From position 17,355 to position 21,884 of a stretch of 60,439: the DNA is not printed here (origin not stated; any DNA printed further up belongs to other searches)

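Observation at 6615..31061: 24.5-kb surface island: AglB giant, S8 protease, beta-helix giant, STAND regulator, MBL hydrolase, calcium-repeat giant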

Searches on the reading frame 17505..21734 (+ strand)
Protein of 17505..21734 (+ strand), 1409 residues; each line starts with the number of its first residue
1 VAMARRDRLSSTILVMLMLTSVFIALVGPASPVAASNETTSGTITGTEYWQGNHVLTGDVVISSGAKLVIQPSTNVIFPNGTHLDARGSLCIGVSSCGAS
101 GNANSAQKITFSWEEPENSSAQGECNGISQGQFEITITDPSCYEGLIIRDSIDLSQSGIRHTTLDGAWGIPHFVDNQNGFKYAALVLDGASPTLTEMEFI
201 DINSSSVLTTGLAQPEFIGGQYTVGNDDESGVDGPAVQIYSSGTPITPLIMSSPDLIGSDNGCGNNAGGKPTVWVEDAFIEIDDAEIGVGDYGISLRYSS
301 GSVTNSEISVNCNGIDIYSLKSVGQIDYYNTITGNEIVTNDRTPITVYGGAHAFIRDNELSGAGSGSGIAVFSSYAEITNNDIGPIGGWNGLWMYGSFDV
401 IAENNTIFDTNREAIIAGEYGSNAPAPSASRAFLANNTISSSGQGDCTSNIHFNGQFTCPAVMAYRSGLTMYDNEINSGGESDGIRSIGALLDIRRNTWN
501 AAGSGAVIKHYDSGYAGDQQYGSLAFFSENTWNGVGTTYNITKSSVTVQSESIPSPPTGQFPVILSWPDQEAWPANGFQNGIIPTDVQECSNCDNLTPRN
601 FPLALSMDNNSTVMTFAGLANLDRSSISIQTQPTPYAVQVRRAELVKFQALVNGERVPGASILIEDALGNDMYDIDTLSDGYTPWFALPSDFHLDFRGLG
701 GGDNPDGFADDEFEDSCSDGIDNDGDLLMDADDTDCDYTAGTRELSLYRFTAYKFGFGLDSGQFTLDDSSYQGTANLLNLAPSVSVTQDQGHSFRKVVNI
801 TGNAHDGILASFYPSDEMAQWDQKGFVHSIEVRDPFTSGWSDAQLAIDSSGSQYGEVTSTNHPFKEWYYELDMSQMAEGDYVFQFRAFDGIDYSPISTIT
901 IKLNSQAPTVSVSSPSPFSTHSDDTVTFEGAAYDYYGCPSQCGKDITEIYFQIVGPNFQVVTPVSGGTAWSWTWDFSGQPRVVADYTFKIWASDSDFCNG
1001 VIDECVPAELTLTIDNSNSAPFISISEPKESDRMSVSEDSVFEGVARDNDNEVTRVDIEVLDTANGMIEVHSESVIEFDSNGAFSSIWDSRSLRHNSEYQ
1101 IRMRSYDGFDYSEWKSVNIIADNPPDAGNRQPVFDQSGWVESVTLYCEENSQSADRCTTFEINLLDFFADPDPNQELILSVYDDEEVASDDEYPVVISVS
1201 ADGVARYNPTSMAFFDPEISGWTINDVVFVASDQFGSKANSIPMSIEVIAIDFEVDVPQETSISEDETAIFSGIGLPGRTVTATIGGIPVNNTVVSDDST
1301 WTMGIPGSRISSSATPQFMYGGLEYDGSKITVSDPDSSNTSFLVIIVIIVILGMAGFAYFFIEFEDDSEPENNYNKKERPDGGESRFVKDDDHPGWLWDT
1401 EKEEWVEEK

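Call 3: search_protein_families(library=pfam, proteins=[window:17505-21734:+], max_evalue=0.01)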
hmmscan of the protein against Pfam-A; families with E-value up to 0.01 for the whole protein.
window:17505-21734:+ (1409 aa): 3 families
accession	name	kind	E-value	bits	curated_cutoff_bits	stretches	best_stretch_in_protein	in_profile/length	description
PF13229.12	Beta_helix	-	5.6e-08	33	25.9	1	292-445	1-141/158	Right handed beta helix region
PF17957.7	Big_7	-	3.6e-07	31.2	24.1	1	1021-1101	1-68/70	Bacterial Ig domain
PF05048.19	NosD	-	0.0022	17.9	23.6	1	281-383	72-169/212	Periplasmic copper-binding protein (NosD)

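Call 31: search_protein_families(library=ncbifam, proteins=[window:17511-21734:+], max_evalue=0.01)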
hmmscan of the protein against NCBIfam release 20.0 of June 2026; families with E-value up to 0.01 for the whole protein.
window:17511-21734:+ (1407 aa): 1 family
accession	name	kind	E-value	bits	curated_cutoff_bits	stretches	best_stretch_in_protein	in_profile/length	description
NF033662.1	acid_disulf_rpt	repeat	2.9e-05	23.7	41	1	713-735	5-27/32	acidic double-disulfide repeat-containing protein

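Call 33: find_homologous_proteins(query=window:17511-21734:+, max_evalue=0.00001)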
Query window:17511-21734:+ (1407 aa): 184 proteins with E <= 0.00001 among 8000 candidates; the best 120 are listed.
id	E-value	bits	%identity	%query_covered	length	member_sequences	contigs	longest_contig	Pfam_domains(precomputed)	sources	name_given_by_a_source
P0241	0.0e+0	3177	98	100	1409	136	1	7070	-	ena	-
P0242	0.0e+0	3111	96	100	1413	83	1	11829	PF13229.13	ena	-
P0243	0.0e+0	3103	95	100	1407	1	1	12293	PF13229.13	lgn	-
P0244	0.0e+0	3101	95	100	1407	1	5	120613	PF13229.13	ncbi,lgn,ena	-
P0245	0.0e+0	3096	95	100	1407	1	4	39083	PF13229.13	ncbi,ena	-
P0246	0.0e+0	3045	93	100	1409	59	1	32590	PF13229.13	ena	-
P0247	0.0e+0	2974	91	100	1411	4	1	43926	PF13229.13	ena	-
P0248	0.0e+0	2838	86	100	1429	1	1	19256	PF13229.13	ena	-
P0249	0.0e+0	2836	86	100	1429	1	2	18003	PF13229.13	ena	-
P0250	0.0e+0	2836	86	100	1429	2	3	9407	PF13229.13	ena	-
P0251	0.0e+0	2836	86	100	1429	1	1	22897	PF13229.13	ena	-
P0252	0.0e+0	2784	84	100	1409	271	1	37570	PF13229.13,PF17957.8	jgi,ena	-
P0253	0.0e+0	2776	84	100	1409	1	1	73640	-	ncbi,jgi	-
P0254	0.0e+0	2774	84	100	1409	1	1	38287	-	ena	-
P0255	0.0e+0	2768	84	100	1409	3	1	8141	PF13229.13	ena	-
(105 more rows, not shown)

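Call 53: predict_structure(alignment_id=A2)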
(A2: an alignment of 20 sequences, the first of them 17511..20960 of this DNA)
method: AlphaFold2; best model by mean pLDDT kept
length: 1150 residues; sequences in the alignment: 20
mean_pLDDT: 81.0   pTM: 0.57
mean pLDDT of the five models: 81.0, 77.5, 74.6, 74.2, 71.9
residues with pLDDT >= 90: 450; 70-90: 501; 50-70: 71; < 50: 128
segments of 3 or more residues with pLDDT < 50: 1-31, 570-575, 630-640, 689-716, 718-727, 731-743, 1124-1150
pLDDT, mean of each block of 10 residues (from residue 1): 30 43 36 75 90 94 90 95 92 89 94 83 80 85 86 81 94 88 93 94 94 95 82 94 92 93 83 97 95 96 97 95 90 97 97 97 94 97 92 95 94 87 79 94 82 88 95 91 94 93 91 79 93 90 84 85 68 52 83 84 68 74 70 39 80 84 63 82 63 34 33 43 48 40 67 81 72 85 71 73 75 75 86 85 88 80 89 80 88 86 85 88 88 80 88 86 85 82 91 82 88 82 87 84 84 92 86 86 88 89 87 90 48 40 41
secondary structure, 60 per line:
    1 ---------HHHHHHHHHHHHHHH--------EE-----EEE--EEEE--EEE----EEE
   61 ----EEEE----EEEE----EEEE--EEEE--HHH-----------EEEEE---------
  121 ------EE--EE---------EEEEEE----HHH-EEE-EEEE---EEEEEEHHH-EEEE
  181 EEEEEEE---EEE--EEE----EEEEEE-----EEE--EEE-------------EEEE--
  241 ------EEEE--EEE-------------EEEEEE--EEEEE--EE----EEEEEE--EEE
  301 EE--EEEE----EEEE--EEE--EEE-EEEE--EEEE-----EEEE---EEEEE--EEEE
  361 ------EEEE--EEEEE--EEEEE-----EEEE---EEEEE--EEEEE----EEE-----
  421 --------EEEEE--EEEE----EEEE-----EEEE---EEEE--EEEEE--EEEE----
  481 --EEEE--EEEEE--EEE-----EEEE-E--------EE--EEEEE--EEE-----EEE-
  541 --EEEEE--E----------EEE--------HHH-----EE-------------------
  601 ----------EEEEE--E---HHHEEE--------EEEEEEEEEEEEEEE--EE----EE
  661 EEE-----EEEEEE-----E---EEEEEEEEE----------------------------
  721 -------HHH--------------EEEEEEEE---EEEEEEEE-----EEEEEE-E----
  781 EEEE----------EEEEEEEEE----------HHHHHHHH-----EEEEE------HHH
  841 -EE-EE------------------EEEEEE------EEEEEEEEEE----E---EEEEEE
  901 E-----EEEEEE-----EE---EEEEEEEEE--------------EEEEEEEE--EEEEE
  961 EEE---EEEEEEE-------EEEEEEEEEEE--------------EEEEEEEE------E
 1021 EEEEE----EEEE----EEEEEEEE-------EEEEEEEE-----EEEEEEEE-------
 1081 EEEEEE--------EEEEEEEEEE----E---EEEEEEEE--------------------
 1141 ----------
elements in order (helices of 4 or more, strands of 3 or more residues): H10-24 E40-42 E45-48 E51-53 E58-60 E65-68 E73-76 E81-84 E87-90 E107-111 E142-147 E156-158 E160-163 E167-172 E177-187 E191-193 E196-198 E203-208 E214-216 E219-221 E235-238 E247-250 E253-255 E269-274 E277-281 E290-295 E298-302 E305-308 E313-316 E319-321 E324-326 E328-331 E334-337 E343-346 E350-354 E357-360 E367-370 E373-377 E380-384 E390-393 E397-401 E404-408 E413-415 E429-433 E436-439 E444-447 E453-456 E460-463 E466-470 E473-476 E483-486 E489-493 E496-498 E504-507 E522-526 E529-531 E537-539 E543-547 E561-563 E611-615 E625-627 E636-650 E659-663 E669-674 E684-692 E745-752 E756-763 E769-774 E781-784 E795-803 H814-821 E827-831 E865-870 E877-886 E895-901 E907-912 E923-931 E946-953 E956-963 E967-973 E981-991 E1006-1013 E1020-1025 E1030-1033 E1038-1045 E1053-1060 E1066-1073 E1081-1086 E1095-1104 E1113-1120

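Call 56: fold_search(model_id=the predicted structure, library=pdb)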
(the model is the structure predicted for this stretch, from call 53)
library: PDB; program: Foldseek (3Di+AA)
matches with E <= 10: 1879; with E <= 0.001: 323
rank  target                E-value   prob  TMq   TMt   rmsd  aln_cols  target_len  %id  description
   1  6xi1_AAA              6.2e-11  1.00  0.10  0.20  22.2       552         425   14  Crystal structure of tetra-tandem repeat in extending RTX adhesin from Aeromonas hydrophila (released 2020-10-14)
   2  6xi1_BBB              8.4e-11  1.00  0.10  0.20  22.8       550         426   13  Crystal structure of tetra-tandem repeat in extending RTX adhesin from Aeromonas hydrophila (released 2020-10-14)
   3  7q62_A                8.0e-10  1.00  0.10  0.09  31.0       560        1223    8  Structure of TEV cleaved A2ML1 dimer (A2ML1-TT dimer) (released 2022-04-20)
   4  7q62_B                1.9e-09  1.00  0.10  0.13  30.0       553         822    9  Structure of TEV cleaved A2ML1 dimer (A2ML1-TT dimer) (released 2022-04-20)
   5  9qk2_F                2.1e-09  1.00  0.12  0.19  36.1       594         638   10  Structure of the Complement classical and lectin pathway C3 convertase in complex with substrate C3 (released 2025-12-24)
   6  6tpw                  2.6e-09  1.00  0.11  0.22  16.6       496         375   11  Crystal structures of FNIII domain one through four of the human leucocyte common antigen-related protein ( LAR) (released 2020-05-13)
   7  7ad7_B                2.6e-09  1.00  0.10  0.15  35.3       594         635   10  Crystal structure of human complement C5 in complex with the K8 bovine knob domain peptide. (released 2021-03-10)
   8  7mrq                  2.9e-09  1.00  0.13  0.33  13.0       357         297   10  Chicken CNTN4 FN1-FN3 domains with T751A, V752A, Y781A, E786A mutations (released 2022-01-05)
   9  7s63_A                3.6e-09  1.00  0.09  0.08  30.9       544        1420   12  Native-form oocyte/egg Alpha-2-Macroglobulin (A2Moo) tetramer (released 2022-01-05)
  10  7q1y_A                4.4e-09  1.00  0.10  0.09  29.9       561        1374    8  X-ray structure of human A2ML1 (released 2022-04-20)
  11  6xi3                  4.6e-09  1.00  0.14  0.31  18.0       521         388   14  Crystal structure of tetra-tandem repeat in extending region of large adhesion protein (released 2020-10-14)
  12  7mrs_A                7.2e-09  1.00  0.10  0.26  14.5       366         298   13  Zebrafish CNTN4 APPb complex (released 2022-01-05)
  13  5e4s                  7.5e-09  1.00  0.10  0.27  15.1       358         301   10  Crystal structure of mouse CNTN4 FN1-FN3 domains (released 2016-08-31)
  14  5jpm_A                7.5e-09  1.00  0.10  0.15  35.3       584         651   10  Structure of the complex of human complement C4 with MASP-2 rebuilt using iMDFF (released 2016-08-10)
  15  6tav_D                7.5e-09  1.00  0.10  0.09  30.8       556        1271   11  Crystal structure of endopeptidase-induced alpha2-macroglobulin (released 2021-05-12)
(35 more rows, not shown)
